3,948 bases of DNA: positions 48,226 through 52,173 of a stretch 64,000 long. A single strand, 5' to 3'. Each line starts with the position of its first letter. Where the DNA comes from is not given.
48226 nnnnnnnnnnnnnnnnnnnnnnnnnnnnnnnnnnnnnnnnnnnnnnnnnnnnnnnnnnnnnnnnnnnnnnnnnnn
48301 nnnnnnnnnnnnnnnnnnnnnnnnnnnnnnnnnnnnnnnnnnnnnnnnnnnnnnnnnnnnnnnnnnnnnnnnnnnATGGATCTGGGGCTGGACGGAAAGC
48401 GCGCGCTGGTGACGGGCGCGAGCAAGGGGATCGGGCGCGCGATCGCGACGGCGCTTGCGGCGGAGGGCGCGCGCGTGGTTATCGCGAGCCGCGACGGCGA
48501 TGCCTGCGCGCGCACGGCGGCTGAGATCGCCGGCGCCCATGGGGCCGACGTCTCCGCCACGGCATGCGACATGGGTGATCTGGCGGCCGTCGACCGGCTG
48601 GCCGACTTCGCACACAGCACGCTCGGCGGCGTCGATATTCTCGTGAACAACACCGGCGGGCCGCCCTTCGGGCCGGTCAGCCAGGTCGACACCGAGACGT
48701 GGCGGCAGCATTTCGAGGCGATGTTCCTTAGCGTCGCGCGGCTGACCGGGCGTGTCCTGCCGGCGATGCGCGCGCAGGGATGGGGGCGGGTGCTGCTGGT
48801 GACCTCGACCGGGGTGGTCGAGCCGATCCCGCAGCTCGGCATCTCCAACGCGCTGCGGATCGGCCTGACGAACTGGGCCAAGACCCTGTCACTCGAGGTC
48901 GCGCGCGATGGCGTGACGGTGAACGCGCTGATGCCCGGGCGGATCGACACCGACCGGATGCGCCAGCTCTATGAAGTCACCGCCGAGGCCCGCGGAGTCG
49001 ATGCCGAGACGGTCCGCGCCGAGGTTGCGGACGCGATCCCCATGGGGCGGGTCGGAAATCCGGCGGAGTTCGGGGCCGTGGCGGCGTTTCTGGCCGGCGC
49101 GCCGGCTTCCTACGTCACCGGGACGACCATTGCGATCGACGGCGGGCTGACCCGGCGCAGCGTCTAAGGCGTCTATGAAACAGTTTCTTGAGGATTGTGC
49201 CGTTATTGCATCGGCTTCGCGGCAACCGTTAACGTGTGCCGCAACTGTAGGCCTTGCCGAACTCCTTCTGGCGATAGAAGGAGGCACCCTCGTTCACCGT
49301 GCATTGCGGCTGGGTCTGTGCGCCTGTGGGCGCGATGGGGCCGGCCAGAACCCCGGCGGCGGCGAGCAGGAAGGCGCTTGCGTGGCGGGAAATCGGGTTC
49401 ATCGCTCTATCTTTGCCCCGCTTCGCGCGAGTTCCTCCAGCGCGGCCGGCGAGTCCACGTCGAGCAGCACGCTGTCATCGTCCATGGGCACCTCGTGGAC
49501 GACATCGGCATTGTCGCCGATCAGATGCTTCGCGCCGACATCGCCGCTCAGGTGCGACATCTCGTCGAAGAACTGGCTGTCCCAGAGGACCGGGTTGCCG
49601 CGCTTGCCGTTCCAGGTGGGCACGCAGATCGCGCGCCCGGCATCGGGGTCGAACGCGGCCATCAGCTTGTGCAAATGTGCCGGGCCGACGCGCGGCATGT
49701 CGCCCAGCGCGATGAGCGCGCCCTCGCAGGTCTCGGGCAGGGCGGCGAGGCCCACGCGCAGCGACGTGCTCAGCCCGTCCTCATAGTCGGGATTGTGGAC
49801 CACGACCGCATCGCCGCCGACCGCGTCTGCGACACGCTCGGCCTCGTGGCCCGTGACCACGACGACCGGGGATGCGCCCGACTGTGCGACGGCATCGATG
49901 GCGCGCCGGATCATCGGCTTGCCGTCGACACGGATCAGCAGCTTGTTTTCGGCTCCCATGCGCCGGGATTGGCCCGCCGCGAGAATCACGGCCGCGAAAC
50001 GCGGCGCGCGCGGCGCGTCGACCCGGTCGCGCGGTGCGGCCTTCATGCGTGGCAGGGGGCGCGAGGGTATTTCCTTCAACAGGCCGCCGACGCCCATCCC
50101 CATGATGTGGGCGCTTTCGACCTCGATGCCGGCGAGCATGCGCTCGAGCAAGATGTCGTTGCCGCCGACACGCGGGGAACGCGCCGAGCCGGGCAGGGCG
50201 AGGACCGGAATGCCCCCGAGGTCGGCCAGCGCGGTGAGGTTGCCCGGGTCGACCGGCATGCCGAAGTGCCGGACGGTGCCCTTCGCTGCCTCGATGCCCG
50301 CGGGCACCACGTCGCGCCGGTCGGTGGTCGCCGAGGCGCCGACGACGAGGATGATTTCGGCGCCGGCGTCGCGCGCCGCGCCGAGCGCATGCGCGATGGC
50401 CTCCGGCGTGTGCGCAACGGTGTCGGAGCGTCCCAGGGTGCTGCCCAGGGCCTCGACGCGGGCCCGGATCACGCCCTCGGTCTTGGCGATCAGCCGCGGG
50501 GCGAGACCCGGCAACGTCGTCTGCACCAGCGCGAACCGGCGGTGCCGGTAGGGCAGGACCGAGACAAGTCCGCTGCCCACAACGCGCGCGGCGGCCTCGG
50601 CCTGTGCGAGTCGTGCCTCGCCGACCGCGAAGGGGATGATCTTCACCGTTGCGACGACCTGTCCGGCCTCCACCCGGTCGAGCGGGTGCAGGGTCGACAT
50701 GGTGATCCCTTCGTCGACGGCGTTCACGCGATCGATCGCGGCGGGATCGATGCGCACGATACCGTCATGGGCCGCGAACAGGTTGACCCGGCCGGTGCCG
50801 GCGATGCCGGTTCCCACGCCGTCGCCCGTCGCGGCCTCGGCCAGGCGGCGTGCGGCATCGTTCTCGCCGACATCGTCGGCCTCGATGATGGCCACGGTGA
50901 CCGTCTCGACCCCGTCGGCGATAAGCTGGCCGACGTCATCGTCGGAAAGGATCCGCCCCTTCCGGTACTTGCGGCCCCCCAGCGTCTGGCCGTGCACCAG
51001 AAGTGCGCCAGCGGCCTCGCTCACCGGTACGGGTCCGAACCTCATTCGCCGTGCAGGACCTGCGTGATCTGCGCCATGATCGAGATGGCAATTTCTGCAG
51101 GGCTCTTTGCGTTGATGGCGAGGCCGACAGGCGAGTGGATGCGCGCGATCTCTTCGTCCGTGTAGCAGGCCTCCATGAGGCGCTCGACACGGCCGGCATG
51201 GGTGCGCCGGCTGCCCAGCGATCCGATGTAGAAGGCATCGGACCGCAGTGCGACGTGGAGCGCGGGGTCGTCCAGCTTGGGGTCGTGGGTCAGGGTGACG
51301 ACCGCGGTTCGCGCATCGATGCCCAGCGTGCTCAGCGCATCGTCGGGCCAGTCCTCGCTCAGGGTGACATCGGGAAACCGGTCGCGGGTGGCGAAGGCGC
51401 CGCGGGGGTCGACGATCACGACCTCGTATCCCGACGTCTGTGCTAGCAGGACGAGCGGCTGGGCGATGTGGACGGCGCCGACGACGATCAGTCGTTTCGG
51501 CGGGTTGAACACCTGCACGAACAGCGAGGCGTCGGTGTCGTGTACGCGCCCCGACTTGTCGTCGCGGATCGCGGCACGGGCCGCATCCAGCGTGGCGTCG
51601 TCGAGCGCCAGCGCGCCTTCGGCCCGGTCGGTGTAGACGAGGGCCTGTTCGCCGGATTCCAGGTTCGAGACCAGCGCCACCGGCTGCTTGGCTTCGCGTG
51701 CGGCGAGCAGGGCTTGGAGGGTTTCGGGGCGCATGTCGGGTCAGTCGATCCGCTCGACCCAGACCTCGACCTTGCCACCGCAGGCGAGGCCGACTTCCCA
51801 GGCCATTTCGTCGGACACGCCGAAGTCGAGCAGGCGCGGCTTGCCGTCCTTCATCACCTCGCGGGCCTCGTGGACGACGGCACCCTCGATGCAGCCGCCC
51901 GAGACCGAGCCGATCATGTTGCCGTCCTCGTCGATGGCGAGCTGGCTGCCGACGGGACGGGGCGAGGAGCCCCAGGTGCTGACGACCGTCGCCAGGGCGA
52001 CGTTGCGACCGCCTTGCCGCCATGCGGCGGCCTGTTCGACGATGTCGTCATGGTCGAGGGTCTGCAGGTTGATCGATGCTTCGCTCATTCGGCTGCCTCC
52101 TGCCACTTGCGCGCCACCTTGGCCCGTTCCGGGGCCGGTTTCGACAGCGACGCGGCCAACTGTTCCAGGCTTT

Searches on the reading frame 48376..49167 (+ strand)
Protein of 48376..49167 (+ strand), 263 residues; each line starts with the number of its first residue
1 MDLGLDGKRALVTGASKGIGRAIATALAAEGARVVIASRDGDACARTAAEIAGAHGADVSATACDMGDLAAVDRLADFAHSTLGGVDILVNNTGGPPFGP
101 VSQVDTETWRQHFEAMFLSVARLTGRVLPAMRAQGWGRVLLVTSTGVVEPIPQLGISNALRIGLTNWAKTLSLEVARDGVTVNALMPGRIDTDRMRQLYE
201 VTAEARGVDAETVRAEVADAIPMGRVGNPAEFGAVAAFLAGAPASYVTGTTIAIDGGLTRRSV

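Call 71: search_protein_families(library=pfam, proteins=[window:48376-49167:+])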
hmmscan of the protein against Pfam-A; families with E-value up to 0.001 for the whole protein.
window:48376-49167:+ (263 aa): 7 families
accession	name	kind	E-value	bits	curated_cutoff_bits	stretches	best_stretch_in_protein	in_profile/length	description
PF13561.12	adh_short_C2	-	1e-48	166.4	27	1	14-259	1-236/236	Enoyl-(Acyl carrier protein) reductase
PF00106.31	adh_short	-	9.7e-44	149.6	26.6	1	8-198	1-190/195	short chain dehydrogenase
PF08659.16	KR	-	3.2e-10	40.7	22.6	1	11-116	4-112/180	KR domain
PF23441.1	SDR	-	9.5e-08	32.2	27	1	10-258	10-255/258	SDR-like rossmann domain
PF13460.12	NAD_binding_10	-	5.1e-07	30.2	27.2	1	14-221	1-177/184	NAD(P)H-binding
PF01370.27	Epimerase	-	4e-05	23.6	20.9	1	10-147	1-118/240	NAD dependent epimerase/dehydratase family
PF03435.24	Sacchrp_dh_NADP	-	0.00073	20.3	25.1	0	14-75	5-65/129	Saccharopine dehydrogenase NADP binding domain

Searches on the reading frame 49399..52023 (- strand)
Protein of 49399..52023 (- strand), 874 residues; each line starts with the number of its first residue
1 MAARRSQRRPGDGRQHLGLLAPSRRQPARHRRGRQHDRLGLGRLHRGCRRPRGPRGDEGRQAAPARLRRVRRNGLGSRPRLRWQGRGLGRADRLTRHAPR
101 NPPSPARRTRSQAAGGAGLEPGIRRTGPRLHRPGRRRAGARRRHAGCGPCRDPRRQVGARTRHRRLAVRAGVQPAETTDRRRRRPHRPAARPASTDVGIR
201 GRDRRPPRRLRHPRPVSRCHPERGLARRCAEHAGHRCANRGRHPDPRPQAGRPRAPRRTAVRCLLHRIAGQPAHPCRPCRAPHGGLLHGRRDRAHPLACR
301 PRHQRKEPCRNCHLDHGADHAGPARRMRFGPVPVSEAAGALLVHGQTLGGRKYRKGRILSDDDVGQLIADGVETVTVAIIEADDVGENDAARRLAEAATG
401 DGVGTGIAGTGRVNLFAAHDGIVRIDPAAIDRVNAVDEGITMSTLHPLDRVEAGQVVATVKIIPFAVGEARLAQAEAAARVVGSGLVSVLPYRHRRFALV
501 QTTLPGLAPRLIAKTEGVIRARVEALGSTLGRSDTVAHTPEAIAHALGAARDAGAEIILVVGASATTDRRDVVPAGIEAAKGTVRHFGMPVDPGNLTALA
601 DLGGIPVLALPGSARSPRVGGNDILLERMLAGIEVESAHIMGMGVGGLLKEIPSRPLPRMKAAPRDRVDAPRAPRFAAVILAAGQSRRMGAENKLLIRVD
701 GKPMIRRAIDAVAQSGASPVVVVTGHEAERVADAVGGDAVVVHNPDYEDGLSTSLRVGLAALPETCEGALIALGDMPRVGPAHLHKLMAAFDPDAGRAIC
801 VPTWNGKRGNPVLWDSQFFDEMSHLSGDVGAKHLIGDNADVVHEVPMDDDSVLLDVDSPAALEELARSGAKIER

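Call 5: search_protein_families(library=pfam, proteins=[window:49399-52023:-])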
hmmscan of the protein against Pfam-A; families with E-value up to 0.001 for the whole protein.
window:49399-52023:- (874 aa): 4 families
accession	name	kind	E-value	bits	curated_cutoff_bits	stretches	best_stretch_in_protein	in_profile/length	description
PF12804.13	NTP_transf_3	-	3.2e-40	138.4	27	1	678-838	1-157/160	MobA-like NTP transferase domain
PF01128.25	IspD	-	1e-07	32.4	27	1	677-799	2-126/221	2-C-methyl-D-erythritol 4-phosphate cytidylyltransferase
PF02348.25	CTP_transf_3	-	1.4e-05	25.5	22.6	1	677-787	1-110/217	Cytidylyltransferase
PF00994.29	MoCF_biosynth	-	5.2e-05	23.4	26.6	1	518-625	21-138/144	Probable molybdopterin binding domain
